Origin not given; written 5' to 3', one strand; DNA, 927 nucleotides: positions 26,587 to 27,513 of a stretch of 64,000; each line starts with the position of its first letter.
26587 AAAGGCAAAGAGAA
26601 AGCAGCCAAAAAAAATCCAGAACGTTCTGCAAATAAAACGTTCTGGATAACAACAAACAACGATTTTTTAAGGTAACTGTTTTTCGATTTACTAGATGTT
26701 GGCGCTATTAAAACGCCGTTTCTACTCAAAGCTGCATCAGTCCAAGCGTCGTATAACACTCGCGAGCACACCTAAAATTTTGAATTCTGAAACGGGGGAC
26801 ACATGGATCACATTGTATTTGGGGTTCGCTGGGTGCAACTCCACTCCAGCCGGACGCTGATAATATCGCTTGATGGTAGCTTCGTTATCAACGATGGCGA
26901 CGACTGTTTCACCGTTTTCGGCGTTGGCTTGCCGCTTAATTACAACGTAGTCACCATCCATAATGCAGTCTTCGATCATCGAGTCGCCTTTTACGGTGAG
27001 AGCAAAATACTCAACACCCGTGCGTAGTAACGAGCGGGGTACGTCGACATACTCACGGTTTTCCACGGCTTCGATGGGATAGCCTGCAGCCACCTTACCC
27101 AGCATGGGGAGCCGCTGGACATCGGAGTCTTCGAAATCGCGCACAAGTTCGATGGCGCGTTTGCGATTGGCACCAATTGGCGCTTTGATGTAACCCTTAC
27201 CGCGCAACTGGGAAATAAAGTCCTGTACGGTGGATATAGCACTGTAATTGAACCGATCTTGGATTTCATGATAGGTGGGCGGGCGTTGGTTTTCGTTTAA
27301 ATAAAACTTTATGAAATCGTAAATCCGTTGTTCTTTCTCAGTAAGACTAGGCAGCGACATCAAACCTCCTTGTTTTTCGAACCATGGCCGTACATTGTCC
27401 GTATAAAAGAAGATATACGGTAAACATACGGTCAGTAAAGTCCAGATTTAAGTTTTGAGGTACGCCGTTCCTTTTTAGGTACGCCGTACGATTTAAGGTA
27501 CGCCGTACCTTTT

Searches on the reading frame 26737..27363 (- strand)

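Call 72: search_protein_families(library=pfam, proteins=[window:26737-27363:-], max_evalue=0.0001)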
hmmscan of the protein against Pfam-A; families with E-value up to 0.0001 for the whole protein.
window:26737-27363:- (208 aa): 2 families
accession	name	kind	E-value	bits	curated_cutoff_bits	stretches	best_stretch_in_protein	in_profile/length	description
PF00717.28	Peptidase_S24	-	1.5e-32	112.1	23.3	1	86-200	1-115/116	Peptidase S24-like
PF01726.22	LexA_DNA_bind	-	3.9e-10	39.8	23.7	1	6-67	3-64/65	LexA DNA binding domain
